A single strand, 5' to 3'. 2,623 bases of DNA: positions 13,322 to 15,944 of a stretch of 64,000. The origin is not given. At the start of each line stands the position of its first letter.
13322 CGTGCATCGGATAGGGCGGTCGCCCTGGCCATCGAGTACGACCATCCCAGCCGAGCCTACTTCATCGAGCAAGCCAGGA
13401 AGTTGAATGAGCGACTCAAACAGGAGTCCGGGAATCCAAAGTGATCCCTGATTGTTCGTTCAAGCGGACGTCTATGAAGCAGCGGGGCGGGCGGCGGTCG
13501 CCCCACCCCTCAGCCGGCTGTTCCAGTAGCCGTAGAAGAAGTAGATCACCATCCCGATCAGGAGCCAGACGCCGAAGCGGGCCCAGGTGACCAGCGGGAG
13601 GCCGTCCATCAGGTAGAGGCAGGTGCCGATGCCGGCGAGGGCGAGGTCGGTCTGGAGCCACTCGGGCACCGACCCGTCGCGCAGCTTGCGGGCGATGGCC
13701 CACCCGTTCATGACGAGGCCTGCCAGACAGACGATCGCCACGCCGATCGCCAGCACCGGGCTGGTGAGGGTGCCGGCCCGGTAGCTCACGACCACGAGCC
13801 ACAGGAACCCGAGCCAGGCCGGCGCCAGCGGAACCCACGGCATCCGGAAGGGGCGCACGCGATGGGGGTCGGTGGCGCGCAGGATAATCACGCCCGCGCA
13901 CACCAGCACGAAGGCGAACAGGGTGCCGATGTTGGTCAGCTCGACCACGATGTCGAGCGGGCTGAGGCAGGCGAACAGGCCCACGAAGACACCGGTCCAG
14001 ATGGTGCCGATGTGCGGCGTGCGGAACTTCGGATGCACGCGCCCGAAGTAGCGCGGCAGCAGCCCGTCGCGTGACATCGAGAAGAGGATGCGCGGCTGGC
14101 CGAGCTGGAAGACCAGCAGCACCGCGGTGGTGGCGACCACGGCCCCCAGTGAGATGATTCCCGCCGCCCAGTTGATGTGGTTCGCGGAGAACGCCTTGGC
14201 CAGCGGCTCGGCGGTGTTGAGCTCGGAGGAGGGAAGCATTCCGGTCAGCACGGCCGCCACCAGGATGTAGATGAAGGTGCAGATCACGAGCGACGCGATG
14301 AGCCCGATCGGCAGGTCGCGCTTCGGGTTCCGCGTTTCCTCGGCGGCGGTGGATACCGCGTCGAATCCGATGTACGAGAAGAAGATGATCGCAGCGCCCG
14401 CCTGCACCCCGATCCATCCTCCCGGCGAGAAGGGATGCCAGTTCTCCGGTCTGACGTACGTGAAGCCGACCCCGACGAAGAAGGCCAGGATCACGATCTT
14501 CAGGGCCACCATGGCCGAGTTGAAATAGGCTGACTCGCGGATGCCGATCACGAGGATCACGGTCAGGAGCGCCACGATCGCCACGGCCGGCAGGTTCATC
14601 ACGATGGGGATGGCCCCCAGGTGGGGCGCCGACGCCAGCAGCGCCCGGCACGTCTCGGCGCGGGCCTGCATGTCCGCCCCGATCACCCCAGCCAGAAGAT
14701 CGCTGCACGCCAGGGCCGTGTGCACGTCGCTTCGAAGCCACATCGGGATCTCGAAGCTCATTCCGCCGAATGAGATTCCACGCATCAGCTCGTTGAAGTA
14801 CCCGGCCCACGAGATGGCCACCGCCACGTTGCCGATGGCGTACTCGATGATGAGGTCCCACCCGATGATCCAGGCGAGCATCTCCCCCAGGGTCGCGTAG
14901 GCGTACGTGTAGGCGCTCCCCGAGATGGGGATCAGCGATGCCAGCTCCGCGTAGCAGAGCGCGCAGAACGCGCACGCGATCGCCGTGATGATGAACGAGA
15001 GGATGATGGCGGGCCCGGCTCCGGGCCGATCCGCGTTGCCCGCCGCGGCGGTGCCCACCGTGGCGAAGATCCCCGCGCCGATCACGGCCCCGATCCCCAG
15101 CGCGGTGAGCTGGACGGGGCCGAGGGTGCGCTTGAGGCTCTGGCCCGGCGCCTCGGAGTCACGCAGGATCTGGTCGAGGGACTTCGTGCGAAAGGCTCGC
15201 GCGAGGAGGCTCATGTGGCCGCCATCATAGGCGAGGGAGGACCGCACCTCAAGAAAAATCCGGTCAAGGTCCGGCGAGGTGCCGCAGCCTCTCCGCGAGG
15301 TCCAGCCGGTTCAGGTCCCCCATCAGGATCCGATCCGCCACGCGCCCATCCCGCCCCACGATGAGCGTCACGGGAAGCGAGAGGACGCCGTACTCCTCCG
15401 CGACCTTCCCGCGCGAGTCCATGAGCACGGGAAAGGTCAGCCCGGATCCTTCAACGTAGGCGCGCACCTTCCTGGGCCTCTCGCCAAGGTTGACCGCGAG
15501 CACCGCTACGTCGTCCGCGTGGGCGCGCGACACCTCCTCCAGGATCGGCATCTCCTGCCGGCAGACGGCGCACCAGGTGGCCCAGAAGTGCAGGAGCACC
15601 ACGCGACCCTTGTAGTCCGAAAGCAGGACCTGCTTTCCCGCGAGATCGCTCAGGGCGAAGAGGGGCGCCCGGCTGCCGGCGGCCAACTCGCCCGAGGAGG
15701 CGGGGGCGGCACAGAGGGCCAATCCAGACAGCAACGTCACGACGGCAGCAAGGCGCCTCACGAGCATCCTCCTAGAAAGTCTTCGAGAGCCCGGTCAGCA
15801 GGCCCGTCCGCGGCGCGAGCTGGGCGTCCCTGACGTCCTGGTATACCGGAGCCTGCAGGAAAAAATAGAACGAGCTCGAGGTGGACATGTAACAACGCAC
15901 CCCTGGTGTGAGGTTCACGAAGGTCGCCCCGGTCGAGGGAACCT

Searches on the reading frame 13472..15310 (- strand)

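Call 73: search_protein_families(library=pfam, proteins=[window:13472-15310:-], max_evalue=0.00001)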
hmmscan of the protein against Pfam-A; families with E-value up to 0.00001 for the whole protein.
window:13472-15310:- (612 aa): 3 families
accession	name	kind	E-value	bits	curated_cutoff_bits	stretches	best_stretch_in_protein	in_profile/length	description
PF13520.12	AA_permease_2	-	1.1e-65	222.7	27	1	63-508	1-405/427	Amino acid permease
PF00324.27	AA_permease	-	1.2e-32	113.7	24.6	1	69-509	3-419/470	Amino acid permease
PF13906.12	AA_permease_C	-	3.2e-10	40.4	27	1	561-598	14-51/51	C-terminus of AA_permease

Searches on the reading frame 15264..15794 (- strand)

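Call 73: search_protein_families(library=pfam, proteins=[window:15264-15794:-], max_evalue=0.00001)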
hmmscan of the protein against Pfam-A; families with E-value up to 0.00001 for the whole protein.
window:15264-15794:- (176 aa): 4 families
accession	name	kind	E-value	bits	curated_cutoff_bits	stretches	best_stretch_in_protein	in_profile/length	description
PF00578.27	AhpC-TSA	-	9.9e-27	93.8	26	1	40-153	2-122/124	AhpC/TSA family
PF08534.16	Redoxin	-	1.1e-23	84.1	26.6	1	39-158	2-134/148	Redoxin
PF13905.12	Thioredoxin_8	-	5e-13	49.6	27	1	63-152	1-94/94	Thioredoxin-like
PF00085.26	Thioredoxin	-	8.9e-10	38.9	23.5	1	64-111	19-66/103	Thioredoxin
